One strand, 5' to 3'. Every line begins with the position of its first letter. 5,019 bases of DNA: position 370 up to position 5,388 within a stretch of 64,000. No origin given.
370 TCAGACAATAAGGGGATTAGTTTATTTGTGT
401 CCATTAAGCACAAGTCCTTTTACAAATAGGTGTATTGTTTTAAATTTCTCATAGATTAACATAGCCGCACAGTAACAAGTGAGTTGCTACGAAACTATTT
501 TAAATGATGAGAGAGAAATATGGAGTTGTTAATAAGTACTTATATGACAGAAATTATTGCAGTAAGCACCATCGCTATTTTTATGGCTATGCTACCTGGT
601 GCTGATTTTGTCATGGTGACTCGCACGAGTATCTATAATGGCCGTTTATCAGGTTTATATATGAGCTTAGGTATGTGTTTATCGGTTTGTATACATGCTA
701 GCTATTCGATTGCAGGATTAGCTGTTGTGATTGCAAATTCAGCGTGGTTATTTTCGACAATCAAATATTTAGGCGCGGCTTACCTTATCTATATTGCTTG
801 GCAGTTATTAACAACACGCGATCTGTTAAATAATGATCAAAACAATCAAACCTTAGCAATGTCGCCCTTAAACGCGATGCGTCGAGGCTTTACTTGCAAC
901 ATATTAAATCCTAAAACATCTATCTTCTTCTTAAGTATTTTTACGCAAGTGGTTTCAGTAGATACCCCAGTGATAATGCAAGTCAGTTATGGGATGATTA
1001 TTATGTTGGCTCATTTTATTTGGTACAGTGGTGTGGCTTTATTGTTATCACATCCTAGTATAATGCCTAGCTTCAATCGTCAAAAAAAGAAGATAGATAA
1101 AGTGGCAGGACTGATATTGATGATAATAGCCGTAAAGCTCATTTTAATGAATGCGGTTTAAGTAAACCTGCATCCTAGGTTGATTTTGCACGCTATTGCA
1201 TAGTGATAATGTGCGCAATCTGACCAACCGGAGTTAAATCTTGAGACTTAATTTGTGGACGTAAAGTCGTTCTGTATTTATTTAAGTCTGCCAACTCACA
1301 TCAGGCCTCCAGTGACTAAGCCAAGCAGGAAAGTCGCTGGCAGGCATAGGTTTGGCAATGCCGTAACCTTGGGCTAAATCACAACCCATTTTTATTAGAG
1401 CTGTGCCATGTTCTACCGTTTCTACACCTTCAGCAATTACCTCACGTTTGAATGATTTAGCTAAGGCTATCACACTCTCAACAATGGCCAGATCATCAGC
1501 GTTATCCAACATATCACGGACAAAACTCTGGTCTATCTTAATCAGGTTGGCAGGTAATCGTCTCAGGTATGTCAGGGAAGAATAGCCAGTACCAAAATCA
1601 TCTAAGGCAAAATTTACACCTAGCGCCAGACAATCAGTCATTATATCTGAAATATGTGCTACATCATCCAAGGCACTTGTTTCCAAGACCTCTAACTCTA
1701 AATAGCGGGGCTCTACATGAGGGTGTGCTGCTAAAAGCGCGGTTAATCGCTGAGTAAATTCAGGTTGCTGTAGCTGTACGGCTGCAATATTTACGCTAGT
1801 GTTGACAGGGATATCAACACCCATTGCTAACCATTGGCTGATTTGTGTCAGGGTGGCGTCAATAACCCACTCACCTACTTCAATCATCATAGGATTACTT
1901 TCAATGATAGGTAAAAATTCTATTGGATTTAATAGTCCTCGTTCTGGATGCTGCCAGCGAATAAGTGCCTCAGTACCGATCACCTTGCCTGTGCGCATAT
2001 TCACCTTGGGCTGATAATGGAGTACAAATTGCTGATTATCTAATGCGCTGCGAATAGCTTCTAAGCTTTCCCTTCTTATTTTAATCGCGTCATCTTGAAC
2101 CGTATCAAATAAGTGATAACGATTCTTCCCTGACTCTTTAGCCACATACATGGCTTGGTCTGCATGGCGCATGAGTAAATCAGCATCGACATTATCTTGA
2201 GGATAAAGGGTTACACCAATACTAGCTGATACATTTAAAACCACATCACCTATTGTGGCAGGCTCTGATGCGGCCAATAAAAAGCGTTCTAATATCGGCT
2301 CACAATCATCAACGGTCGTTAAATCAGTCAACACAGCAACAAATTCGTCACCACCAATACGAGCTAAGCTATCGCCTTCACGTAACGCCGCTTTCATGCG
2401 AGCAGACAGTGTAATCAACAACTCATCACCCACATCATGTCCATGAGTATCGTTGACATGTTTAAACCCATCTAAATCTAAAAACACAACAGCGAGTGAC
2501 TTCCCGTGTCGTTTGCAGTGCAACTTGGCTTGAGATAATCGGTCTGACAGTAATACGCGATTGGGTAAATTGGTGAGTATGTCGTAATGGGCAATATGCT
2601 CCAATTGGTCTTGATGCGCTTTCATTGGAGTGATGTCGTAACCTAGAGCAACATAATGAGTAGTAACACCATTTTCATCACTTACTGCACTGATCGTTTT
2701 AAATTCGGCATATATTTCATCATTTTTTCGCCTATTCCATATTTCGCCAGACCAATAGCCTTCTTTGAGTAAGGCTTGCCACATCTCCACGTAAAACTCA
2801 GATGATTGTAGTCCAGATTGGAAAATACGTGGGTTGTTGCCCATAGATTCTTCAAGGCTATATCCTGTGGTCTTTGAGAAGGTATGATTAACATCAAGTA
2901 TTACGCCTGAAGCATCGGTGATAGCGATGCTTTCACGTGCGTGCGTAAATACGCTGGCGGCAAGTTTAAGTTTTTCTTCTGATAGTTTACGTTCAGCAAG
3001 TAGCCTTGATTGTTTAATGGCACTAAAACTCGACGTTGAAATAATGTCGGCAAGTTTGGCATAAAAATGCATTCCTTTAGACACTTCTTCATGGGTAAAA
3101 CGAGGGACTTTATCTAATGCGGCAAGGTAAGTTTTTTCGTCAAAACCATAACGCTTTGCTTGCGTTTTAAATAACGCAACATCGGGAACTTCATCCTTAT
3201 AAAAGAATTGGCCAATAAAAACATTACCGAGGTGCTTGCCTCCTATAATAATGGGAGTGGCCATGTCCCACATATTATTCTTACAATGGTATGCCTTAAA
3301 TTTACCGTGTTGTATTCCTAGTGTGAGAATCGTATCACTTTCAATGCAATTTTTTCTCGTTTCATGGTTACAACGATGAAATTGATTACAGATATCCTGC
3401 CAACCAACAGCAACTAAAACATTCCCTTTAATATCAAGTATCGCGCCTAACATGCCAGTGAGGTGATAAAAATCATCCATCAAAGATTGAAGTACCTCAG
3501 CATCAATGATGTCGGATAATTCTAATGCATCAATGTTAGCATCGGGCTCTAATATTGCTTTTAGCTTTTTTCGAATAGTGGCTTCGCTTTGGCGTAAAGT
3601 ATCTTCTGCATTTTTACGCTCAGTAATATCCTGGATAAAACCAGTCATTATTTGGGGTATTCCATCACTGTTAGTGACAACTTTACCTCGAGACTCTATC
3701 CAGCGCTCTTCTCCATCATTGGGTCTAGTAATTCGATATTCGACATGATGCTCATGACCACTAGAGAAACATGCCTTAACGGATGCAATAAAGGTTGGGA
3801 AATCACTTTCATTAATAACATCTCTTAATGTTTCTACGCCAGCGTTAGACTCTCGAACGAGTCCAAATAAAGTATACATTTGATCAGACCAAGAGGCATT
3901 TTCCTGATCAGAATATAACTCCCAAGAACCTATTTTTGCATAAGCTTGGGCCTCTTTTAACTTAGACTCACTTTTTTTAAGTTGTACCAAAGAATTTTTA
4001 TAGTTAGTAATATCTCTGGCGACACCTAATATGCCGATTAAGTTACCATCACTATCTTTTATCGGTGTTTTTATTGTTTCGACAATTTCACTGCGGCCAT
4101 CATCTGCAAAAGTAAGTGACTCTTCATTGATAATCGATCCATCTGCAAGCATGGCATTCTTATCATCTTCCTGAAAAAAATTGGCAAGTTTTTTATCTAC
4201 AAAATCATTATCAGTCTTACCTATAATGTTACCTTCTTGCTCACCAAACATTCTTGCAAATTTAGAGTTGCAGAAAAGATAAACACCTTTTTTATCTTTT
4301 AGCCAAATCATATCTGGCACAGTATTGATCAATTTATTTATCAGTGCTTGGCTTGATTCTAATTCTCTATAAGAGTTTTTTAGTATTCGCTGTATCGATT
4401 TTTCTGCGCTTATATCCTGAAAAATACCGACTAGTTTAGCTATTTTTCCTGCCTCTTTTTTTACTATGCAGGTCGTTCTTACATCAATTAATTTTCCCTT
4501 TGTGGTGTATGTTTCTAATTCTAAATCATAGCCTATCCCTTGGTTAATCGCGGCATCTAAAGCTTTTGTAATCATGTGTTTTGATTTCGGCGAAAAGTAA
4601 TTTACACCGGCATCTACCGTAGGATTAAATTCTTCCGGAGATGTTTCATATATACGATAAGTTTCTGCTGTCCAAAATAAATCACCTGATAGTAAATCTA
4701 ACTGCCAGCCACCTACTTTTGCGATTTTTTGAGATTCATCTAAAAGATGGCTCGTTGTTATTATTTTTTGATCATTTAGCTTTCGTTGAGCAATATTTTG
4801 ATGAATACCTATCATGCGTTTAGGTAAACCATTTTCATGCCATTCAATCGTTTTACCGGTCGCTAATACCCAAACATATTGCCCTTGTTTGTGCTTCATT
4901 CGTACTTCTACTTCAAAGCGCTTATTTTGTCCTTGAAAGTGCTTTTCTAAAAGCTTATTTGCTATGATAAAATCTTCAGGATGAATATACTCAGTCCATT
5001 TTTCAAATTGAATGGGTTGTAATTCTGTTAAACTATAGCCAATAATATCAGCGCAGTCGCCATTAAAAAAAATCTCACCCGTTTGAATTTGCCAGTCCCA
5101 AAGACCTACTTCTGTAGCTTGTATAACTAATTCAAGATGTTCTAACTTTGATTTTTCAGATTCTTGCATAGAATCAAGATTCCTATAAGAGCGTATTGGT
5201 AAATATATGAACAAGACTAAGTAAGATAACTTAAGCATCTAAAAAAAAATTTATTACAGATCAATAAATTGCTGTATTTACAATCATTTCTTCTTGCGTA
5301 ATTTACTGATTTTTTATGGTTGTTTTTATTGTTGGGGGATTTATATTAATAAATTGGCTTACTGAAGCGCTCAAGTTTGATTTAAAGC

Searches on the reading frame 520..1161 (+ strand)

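Call 74: search_protein_families(library=pfam, proteins=[window:520-1161:+], max_evalue=0.00001)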
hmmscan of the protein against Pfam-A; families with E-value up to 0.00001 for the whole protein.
window:520-1161:+ (213 aa): 1 family
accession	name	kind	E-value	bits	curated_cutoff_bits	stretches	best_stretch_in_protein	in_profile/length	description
PF01810.24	LysE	-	1.1e-33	116.8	25.6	1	20-210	1-192/193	LysE type translocator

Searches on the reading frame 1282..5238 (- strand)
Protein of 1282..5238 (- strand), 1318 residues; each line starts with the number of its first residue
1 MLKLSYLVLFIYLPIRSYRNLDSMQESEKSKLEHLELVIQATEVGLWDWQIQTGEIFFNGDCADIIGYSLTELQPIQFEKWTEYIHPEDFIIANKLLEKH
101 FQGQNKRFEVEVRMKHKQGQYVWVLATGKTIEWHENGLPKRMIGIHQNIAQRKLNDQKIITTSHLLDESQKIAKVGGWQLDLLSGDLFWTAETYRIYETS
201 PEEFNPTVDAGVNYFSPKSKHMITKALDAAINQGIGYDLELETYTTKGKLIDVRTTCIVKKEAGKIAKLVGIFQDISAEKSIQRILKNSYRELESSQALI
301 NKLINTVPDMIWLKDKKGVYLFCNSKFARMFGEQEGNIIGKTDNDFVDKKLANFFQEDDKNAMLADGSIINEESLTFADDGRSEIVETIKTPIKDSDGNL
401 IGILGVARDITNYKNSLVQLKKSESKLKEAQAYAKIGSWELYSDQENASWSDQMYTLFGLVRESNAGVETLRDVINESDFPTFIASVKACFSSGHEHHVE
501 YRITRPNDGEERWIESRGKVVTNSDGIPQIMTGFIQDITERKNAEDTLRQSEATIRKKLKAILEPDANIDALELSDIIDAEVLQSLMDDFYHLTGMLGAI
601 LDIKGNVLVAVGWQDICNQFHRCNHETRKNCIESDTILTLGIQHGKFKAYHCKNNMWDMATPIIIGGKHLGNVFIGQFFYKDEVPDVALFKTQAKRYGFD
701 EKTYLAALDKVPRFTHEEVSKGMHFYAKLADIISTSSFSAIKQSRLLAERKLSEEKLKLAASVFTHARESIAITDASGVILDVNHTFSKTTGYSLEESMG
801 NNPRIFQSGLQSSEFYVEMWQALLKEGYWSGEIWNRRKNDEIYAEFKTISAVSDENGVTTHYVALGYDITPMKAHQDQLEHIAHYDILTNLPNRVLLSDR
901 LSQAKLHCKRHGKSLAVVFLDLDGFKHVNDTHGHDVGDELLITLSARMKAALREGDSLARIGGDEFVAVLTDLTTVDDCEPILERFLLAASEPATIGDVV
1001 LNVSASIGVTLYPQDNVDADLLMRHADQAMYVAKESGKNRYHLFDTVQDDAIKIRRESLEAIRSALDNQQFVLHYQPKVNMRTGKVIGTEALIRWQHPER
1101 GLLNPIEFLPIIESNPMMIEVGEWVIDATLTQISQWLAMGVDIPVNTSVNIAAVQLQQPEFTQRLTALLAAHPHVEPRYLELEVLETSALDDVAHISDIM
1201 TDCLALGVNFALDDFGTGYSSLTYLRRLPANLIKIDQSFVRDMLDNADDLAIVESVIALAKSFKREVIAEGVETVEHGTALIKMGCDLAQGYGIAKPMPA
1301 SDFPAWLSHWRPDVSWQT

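Call 74: search_protein_families(library=pfam, proteins=[window:1282-5238:-], max_evalue=0.00001)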
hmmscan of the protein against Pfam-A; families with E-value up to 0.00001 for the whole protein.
window:1282-5238:- (1318 aa): 8 families
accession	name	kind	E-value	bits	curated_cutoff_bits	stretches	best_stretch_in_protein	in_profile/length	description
PF00563.25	EAL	-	5.2e-69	232.6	31.3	1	1060-1297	2-236/236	EAL domain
PF08447.18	PAS_3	-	5.9e-53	177.5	25.6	3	56-146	2-89/89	PAS fold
PF10114.15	PocR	-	2.3e-52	177.4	23.9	1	576-737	1-161/162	Sensory domain found in PocR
PF00990.26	GGDEF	-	1.5e-45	155.3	23.8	1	883-1040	1-161/161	Diguanylate cyclase, GGDEF domain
PF13426.13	PAS_9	-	2.9e-39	133.9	27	2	308-411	1-102/103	PAS domain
PF00989.32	PAS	-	1e-32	112.9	22.6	2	301-410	4-113/113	PAS fold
PF08448.16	PAS_4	-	1.7e-27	96.3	23.1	1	305-412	2-107/110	PAS fold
PF13188.13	PAS_8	-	1.6e-13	50.4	21.8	1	299-348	2-52/65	PAS domain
